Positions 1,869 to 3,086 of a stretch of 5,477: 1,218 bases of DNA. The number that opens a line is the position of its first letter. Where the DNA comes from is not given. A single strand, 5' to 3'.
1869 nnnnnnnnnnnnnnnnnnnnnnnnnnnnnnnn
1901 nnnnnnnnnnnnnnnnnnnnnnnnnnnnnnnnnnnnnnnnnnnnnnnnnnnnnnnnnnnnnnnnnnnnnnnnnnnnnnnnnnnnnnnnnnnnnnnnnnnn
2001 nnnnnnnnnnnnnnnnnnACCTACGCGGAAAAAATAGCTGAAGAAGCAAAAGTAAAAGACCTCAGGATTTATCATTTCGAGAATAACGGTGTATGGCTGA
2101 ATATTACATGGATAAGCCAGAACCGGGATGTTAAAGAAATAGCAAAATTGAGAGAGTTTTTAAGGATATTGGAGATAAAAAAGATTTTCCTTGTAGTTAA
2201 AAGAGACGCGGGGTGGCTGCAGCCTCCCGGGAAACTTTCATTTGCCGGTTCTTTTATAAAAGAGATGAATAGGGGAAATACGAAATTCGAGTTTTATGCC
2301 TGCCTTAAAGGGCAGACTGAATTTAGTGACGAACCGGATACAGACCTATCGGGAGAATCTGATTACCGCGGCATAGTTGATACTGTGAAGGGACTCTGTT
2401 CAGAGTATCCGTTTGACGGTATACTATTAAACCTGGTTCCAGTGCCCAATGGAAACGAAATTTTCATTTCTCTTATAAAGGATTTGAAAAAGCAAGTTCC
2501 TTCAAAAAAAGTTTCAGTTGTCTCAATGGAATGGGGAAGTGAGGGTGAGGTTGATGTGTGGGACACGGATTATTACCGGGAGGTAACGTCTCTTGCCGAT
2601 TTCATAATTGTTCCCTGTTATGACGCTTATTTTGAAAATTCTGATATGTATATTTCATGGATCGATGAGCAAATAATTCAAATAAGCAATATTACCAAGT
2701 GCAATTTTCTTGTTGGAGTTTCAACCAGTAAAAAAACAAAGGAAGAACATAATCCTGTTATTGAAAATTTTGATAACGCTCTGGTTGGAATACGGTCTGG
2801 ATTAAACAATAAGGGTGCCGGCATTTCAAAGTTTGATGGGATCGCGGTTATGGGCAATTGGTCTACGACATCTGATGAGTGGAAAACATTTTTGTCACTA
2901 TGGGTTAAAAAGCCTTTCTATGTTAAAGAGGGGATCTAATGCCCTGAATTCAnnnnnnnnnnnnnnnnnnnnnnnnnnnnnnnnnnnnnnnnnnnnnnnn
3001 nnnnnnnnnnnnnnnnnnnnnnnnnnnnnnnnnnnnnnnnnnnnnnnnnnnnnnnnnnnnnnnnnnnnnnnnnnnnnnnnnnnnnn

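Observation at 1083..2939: PilZ-TM-coiled coil-beta module-TIM-barrel-like fusion: possible inside-out c-di-GMP receptor with a carbohydrate-enzyme-like ectodomain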

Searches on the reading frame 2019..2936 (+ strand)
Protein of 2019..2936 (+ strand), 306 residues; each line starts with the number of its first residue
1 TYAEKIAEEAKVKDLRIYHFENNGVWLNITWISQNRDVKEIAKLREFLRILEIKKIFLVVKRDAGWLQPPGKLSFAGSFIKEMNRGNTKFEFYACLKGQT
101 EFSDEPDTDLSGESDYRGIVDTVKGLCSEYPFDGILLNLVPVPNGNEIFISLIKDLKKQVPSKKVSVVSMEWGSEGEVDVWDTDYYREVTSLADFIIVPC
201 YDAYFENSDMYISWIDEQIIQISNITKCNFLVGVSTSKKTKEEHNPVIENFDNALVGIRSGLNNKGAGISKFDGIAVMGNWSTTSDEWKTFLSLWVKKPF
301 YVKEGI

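Call 8: find_homologous_proteins(query=window:2034-2936:+, max_evalue=0.1)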
Query window:2034-2936:+ (301 aa): 1 proteins with E <= 0.1 among 758 candidates.
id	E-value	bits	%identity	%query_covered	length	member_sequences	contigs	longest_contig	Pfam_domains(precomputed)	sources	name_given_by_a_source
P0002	7.0e-150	517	86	87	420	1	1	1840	-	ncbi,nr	ncbi:MAG: glycosyl hydrolase family 18 protein, partial [Candidatus Auribacterota bacterium]|nr:glyc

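Call 14: search_protein_representatives(protein=window:2034-2936:+)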
Query: 301 residues. Proteins with E-value up to 0.001 (for the whole library): 361; up to 1e-10: 109; up to 1e-30: 2. The best 150 are listed.
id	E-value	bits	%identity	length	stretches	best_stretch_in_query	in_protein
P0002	2.2e-150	516.6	86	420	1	2-262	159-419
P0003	1.0e-106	373.2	52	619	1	1-299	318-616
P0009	5.7e-24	101.5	26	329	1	14-294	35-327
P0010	1.0e-23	100.6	28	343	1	14-290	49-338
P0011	1.5e-22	96.8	28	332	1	14-291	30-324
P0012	2.6e-22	96.0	29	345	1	17-291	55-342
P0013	1.5e-21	93.5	30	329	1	14-290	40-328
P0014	2.1e-21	93.0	26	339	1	14-294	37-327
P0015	3.5e-20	89.0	27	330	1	14-288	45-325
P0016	7.5e-20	87.9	28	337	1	16-292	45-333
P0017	1.2e-19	87.3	27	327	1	18-290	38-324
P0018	1.2e-19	87.2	30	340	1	17-292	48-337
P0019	1.5e-19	86.9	28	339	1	13-292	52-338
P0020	2.5e-19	86.2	29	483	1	18-291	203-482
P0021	2.7e-18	82.8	30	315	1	97-291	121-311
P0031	2.9e-17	79.4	30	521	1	17-291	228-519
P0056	1.4e-14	70.7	25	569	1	13-292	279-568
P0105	1.6e-11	60.6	32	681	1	116-288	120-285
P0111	6.0e-11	58.7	30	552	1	113-291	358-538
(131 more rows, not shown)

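Call 15: search_protein_families(library=pfam, proteins=[P0009, P0010, P0011, P0012, P0013, P0020, P0031, P0056, P0105, P0111], max_evalue=0.1)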
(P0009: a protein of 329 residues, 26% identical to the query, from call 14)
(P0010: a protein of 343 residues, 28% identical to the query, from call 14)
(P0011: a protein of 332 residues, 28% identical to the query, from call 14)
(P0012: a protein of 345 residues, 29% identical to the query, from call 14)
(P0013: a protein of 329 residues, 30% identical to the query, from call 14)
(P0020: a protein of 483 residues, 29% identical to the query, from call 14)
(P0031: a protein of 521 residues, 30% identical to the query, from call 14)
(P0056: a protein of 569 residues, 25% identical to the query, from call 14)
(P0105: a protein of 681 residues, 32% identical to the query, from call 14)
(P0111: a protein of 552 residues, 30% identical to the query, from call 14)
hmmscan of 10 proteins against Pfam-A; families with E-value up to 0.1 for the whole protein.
P0009 (329 aa): 2 families
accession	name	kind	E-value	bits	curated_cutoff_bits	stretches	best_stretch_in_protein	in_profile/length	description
PF00704.34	Glyco_hydro_18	-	4.3e-12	46.8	29.6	1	87-232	45-188/317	Glycosyl hydrolases family 18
PF13472.12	Lipase_GDSL_2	-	0.0035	18.3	32.9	1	53-223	16-145/178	GDSL-like Lipase/Acylhydrolase family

P0010 (343 aa): 1 family
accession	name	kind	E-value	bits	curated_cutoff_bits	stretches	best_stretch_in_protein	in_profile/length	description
PF00704.34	Glyco_hydro_18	-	5.4e-09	36.6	29.6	1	83-247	26-189/317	Glycosyl hydrolases family 18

P0011 (332 aa): 1 family
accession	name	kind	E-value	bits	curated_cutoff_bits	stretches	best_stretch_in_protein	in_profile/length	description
PF00704.34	Glyco_hydro_18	-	1.2e-08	35.4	29.6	1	97-274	60-238/317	Glycosyl hydrolases family 18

P0012 (345 aa): 1 family
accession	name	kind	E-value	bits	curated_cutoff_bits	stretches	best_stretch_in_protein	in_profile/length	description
PF00704.34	Glyco_hydro_18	-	0.00098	19.3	29.6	1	157-255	98-199/317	Glycosyl hydrolases family 18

P0013 (329 aa): 1 family
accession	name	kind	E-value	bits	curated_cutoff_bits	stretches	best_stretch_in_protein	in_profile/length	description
PF00704.34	Glyco_hydro_18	-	1e-08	35.7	29.6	1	128-276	85-235/317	Glycosyl hydrolases family 18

P0020 (483 aa): 1 family
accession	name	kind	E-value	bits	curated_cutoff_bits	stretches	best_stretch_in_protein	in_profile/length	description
PF00704.34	Glyco_hydro_18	-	3.2e-10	40.6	29.6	1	253-481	48-270/317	Glycosyl hydrolases family 18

P0031 (521 aa): 1 family
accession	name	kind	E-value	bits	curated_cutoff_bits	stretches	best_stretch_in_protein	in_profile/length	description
PF00704.34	Glyco_hydro_18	-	5.2e-09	36.6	29.6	1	314-461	78-230/317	Glycosyl hydrolases family 18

P0056 (569 aa): 1 family
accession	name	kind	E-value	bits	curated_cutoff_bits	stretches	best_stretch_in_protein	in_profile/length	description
PF00704.34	Glyco_hydro_18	-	2.3e-05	24.7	29.6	1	369-470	86-183/317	Glycosyl hydrolases family 18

P0105 (681 aa): 5 families
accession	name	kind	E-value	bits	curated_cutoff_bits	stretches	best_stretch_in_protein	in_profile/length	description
PF00535.33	Glycos_transf_2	-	4.5e-14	53.2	23.3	1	333-499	1-164/168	Glycosyl transferase family 2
PF13641.12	Glyco_tranf_2_3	-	2.5e-13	51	27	1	332-559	3-229/230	Glycosyltransferase like family 2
PF13632.12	Glyco_trans_2_3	-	5.1e-09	36.7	27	1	413-614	1-189/198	Glycosyl transferase family group 2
PF13506.12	Glyco_transf_21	-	4.3e-08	33.3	21.7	1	389-499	9-114/174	Glycosyl transferase family 21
PF13712.12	Glyco_tranf_2_5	-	0.065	13.4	27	0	414-531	58-182/210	Glycosyltransferase like family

P0111 (552 aa): 1 family
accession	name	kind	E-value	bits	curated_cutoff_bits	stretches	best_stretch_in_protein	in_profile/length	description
PF00704.34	Glyco_hydro_18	-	1.6e-05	25.2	29.6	1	309-448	37-185/317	Glycosyl hydrolases family 18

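Call 28: predict_structure(alignment_id=A1)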
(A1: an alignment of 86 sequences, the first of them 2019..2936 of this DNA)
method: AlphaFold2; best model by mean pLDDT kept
length: 306 residues; sequences in the alignment: 86
mean_pLDDT: 92.4   pTM: 0.90
mean pLDDT of the five models: 92.4, 91.1, 90.5, 89.9, 89.4
residues with pLDDT >= 90: 250; 70-90: 38; 50-70: 17; < 50: 1
segments of 3 or more residues with pLDDT < 50: none
pLDDT, mean of each block of 10 residues (from residue 1): 66 78 95 96 96 96 74 93 95 96 95 96 95 97 97 98 98 90 98 98 96 97 97 95 95 95 88 94 94 88 68
secondary structure, 60 per line:
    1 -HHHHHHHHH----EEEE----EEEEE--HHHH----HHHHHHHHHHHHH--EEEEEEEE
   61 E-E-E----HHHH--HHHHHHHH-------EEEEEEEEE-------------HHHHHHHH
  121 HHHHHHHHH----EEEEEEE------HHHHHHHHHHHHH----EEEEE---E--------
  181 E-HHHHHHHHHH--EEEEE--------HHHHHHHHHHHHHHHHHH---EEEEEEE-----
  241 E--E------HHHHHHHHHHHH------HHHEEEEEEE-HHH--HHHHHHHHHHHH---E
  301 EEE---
elements in order: H2-10 E15-18 E23-27 H30-33 H38-50 E53-61 H70-73 H76-83 E91-99 H113-129 E134-140 H147-159 E164-168 H183-192 E195-199 H208-225 E229-235 H251-262 E272-278 H285-296 E300-303

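Call 31: fold_search(model_id=the predicted structure, library=pdb)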
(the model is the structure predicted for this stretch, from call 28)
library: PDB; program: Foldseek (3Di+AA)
matches with E <= 10: 1886; with E <= 0.001: 492
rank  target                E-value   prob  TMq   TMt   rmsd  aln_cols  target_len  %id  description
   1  4s3j_B                2.4e-09  1.00  0.58  0.43   6.8       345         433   10  Crystal structure of the Bacillus cereus spore cortex-lytic enzyme SleL (released 2015-08-19)
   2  4s3k                  5.4e-09  1.00  0.57  0.42   7.7       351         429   10  Crystal structure of the Bacillus megaterium QM B1551 spore cortex-lytic enzyme SleL (released 2015-08-19)
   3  4q6t                  7.3e-09  1.00  0.59  0.55   7.0       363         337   12  The crystal structure of a class V chitininase from Pseudomonas fluorescens Pf-5 (released 2014-05-07)
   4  6jm8_A                1.7e-08  1.00  0.57  0.49   6.5       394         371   12  Crystal structure of Ostrinia furnacalis Group IV chitinase (released 2020-03-11)
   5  4zn2_A                2.9e-08  1.00  0.53  0.41   6.3       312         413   13  Glycosyl hydrolase from Pseudomonas aeruginosa (released 2016-01-06)
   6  6jm7                  1.3e-07  1.00  0.55  0.46   6.4       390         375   12  Crystal structure of Ostrinia furnacalis Group IV chitinase (released 2020-03-11)
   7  4mnm                  1.3e-07  1.00  0.58  0.53   8.0       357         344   14  Crystal Structure of GH18 Chitinase (G77W/E119Q mutant) from Cycas revoluta in complex with (GlcNAc)4 (released 2014-09-17)
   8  2xuc_C                1.3e-07  1.00  0.54  0.56   6.4       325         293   10  Natural product-guided discovery of a fungal chitinase inhibitor (released 2010-10-27)
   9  6caf                  1.4e-07  1.00  0.57  0.60   5.7       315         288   14  High Resolution Structure of Concanavalin B from Jack Bean (Canavalia ensiformis), A Chitinase-like Protein (released 2018-03-28)
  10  3co4                  1.4e-07  1.00  0.55  0.54   6.1       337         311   10  Crystal structure of a chitinase from Bacteroides thetaiotaomicron (released 2008-04-08)
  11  1kr0_A                2.2e-07  1.00  0.55  0.61   5.8       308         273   12  Hevamine Mutant D125A/Y183F in Complex with Tetra-NAG (released 2002-01-23)
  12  7wmx                  2.2e-07  1.00  0.44  0.45   8.1       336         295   11  Crystal structure of methylenetetrahydrofolate reductase MSMEG_6649 from Mycobacterium smegmatis with 5,10-methylenetetr (released 2023-01-25)
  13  1kqy_A                2.3e-07  1.00  0.56  0.61   5.3       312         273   11  Hevamine Mutant D125A/E127A/Y183F in Complex with Penta-NAG (released 2002-01-23)
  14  4tx8                  2.5e-07  1.00  0.52  0.44   7.5       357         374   13  Crystal Structure of a Family GH18 Chitinase from Chromobacterium violaceum (released 2015-10-14)
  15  4wjx                  2.6e-07  1.00  0.48  0.41   5.8       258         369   14  Crystal structure of human chitotriosidase-1 catalytic domain at 1.0 A resolution (released 2015-07-08)
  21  3bxw_A                3.3e-07  1.00  0.50  0.43   5.0       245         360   13  Crystal Structure of Stabilin-1 Interacting Chitinase-Like Protein, SI-CLP (released 2009-01-20)
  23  8r42_A                4.0e-07  1.00  0.46  0.40   6.7       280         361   14  Structure of CHI3L1 in complex with inhibititor 2 (released 2024-03-13)
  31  6g9c_A                6.1e-07  1.00  0.48  0.41   5.4       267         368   11  Crystal structure of immunomodulatory active chitinase from Trichuris suis, TsES1 (released 2019-04-24)
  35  1cnv                  6.5e-07  1.00  0.54  0.57   5.9       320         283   14  CRYSTAL STRUCTURE OF CONCANAVALIN B AT 1.65 A RESOLUTION (released 1996-03-08)
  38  3bxw_B                7.3e-07  1.00  0.49  0.43   4.9       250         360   13  Crystal Structure of Stabilin-1 Interacting Chitinase-Like Protein, SI-CLP (released 2009-01-20)
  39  1hjx_A                7.3e-07  1.00  0.54  0.47   8.3       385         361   12  Ligand-induced signalling and conformational change of the 39 kD glycoprotein from human articular chondrocytes (released 2003-03-11)
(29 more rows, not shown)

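Call 40: find_encoding_contigs(protein=P0009, flank=6000, max_places=2)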
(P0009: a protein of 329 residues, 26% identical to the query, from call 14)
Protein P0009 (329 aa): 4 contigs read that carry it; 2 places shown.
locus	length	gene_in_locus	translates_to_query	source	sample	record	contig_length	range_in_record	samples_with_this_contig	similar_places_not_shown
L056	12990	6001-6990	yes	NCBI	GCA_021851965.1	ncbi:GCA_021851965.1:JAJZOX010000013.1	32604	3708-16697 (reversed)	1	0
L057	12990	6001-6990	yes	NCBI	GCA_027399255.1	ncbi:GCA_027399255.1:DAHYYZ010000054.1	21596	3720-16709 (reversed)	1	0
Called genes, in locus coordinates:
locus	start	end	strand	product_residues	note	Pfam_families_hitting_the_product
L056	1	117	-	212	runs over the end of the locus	-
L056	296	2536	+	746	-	PF01936:NYN, PF12872:OST-HTH (faint)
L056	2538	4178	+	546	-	PF00117:GATase, PF07722:Peptidase_C26 (faint), PF02540:NAD_synthase (weak), PF00958:GMP_synt_C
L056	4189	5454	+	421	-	PF02844:GARS_N, PF01071:GARS_A, PF02786:CPSase_L_D2 (weak), PF02843:GARS_C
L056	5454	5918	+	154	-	PF00731:AIRC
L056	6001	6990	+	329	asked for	PF00704:Glyco_hydro_18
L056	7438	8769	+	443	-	PF00206:Lyase_1, PF10397:ADSL_C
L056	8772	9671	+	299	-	PF01259:SAICAR_synt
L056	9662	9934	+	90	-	PF02700:PurS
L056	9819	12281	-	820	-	PF13490:zf-HC2, PF00930:DPPIV_N (faint), PF26549:Tricorn_N (weak), PF26550:Tricorn_2nd (faint), PF07676:PD40 (faint), PF25174:Beta-prop_THOC3 (faint)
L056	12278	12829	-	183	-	PF04542:Sigma70_r2, PF08281:Sigma70_r4_2, PF04545:Sigma70_r4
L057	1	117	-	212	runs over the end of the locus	-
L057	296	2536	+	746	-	PF01936:NYN, PF12872:OST-HTH (faint)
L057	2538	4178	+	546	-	PF00117:GATase, PF07722:Peptidase_C26 (faint), PF02540:NAD_synthase (weak), PF00958:GMP_synt_C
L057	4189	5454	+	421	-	PF02844:GARS_N, PF01071:GARS_A, PF02786:CPSase_L_D2 (weak), PF02843:GARS_C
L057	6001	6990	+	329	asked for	PF00704:Glyco_hydro_18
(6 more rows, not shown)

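Call 41: find_encoding_contigs(protein=P0013, flank=6000, max_places=2)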
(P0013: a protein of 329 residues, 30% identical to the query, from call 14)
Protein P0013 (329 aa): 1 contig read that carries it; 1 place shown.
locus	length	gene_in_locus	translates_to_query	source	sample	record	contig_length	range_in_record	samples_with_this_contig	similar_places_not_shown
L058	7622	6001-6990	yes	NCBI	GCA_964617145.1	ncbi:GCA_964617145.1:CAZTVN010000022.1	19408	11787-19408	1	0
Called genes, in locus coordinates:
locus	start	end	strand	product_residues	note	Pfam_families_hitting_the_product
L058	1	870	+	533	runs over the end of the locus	PF01921:tRNA-synt_1f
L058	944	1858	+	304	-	-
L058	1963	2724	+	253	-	PF00958:GMP_synt_C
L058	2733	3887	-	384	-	PF01569:PAP2, PF14378:PAP2_3 (weak)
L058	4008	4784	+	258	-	PF07885:Ion_trans_2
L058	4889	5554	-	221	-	PF12728:HTH_17 (weak)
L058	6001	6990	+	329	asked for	PF00704:Glyco_hydro_18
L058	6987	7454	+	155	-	PF02130:YbeY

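Call 59: list_cluster_members(proteins=[P0009, P0010, P0011, P0012, P0013, P0014, P0020, P0105, P0001, P0004])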
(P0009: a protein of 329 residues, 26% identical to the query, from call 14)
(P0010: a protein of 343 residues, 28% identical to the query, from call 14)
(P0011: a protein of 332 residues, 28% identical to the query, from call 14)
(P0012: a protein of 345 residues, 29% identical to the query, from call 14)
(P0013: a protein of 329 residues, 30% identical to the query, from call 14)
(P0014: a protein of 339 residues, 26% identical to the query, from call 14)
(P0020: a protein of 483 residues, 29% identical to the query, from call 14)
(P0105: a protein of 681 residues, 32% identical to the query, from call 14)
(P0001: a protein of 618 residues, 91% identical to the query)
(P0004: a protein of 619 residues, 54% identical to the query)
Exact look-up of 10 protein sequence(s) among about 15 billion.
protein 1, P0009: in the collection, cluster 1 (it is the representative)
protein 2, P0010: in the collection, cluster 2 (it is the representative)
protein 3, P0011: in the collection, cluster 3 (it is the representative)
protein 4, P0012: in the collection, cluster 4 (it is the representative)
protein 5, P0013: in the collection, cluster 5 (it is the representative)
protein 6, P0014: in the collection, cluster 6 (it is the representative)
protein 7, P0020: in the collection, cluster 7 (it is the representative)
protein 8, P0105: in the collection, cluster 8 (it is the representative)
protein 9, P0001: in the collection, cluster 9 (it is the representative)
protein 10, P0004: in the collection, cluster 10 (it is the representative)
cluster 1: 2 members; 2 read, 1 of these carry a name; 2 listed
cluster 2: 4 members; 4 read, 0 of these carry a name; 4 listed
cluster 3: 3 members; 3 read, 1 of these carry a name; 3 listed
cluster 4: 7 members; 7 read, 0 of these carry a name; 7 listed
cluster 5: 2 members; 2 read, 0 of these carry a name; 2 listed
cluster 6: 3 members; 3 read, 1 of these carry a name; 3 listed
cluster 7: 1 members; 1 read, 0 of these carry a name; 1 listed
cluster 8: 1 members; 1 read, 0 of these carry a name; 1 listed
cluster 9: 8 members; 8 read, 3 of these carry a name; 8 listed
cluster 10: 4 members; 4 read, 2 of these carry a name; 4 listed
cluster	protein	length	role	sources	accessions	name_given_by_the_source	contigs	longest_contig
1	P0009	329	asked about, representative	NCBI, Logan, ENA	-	-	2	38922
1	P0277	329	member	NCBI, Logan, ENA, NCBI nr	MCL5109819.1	MAG: glycoside hydrolase family 18 protein [Chloroflexi bacterium] | glycoside hydrolase family 18 protein [Chloroflexota bacterium]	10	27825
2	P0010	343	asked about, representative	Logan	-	-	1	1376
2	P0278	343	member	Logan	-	-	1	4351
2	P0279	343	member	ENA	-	-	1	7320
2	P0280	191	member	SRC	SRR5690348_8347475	-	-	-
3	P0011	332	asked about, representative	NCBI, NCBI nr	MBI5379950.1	MAG: hypothetical protein HZA23_07350 [Nitrospirae bacterium] | hypothetical protein [Nitrospirota bacterium]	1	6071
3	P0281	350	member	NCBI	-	-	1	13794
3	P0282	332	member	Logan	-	-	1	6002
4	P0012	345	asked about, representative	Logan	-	-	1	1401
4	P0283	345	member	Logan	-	-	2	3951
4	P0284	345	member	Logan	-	-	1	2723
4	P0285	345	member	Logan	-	-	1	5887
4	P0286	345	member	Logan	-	-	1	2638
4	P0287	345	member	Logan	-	-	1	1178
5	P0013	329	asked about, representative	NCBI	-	-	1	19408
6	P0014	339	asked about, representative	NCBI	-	-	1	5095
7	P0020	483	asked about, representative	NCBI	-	-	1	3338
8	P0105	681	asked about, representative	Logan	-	-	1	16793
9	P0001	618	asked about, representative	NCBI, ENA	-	-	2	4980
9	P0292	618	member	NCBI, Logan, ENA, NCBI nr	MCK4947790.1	MAG: PilZ domain-containing protein [Candidatus Aureabacteria bacterium] | PilZ domain-containing protein [Candidatus Auribacterota bacterium]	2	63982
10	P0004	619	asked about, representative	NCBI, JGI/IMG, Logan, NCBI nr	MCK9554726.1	PilZ domain-containing protein [bacterium] | hypothetical protein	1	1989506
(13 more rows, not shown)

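Call 60: find_encoding_contigs(protein=P0292, flank=10000, max_places=2)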
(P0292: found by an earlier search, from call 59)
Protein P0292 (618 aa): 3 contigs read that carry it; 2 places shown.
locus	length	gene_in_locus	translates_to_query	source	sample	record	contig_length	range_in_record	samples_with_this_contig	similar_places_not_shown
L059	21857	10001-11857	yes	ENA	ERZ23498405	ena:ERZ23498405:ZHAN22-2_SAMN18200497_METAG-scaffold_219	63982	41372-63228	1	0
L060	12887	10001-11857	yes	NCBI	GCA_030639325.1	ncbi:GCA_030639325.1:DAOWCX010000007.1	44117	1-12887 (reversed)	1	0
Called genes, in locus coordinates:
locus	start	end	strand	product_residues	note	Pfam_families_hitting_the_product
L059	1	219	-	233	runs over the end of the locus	PF01613:Flavin_Reduct, PF00301:Rubredoxin, PF21349:RUBY_RBDX (faint)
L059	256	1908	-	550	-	PF00795:CN_hydrolase, PF02540:NAD_synthase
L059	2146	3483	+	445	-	PF02812:ELFV_dehydrog_N, PF00208:ELFV_dehydrog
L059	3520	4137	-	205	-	-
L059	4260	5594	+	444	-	PF13660:DUF4147, PF05161:MOFRL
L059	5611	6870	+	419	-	PF13439:Glyco_transf_4, PF00534:Glycos_transf_1, PF13692:Glyco_trans_1_4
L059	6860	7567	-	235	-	PF05170:AsmA (weak), PF05359:DUF748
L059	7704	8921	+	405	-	PF00365:PFK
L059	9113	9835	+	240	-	PF20434:BD-FAE (faint), PF02230:Abhydrolase_2 (faint), PF12146:Hydrolase_4, PF00561:Abhydrolase_1, PF12697:Abhydrolase_6, PF02129:Peptidase_S15 (faint), PF01738:DLH (weak), PF12695:Abhydrolase_5 (faint)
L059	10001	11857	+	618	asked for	PF07238:PilZ (weak)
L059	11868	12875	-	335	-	PF01116:F_bP_aldolase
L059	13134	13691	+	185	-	PF04011:LemA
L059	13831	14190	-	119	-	-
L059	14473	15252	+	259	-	PF00359:PTS_EIIA_2, PF02591:Zn_ribbon_9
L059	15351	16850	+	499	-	PF02310:B12-binding, PF04055:Radical_SAM, PF13282:DUF4070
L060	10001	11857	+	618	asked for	PF07238:PilZ (weak)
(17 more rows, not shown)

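Call 65: search_protein_families(library=pfam, proteins=[window:2019-2936:+], max_evalue=10)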
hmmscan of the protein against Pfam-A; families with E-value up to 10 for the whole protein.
window:2019-2936:+ (306 aa): 1 family
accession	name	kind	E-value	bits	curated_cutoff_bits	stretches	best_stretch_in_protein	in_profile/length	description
PF18313.7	TLP1_add_C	-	0.18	12.2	26.1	1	155-198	1-44/83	Thiolase-like protein type 1 additional C-terminal domain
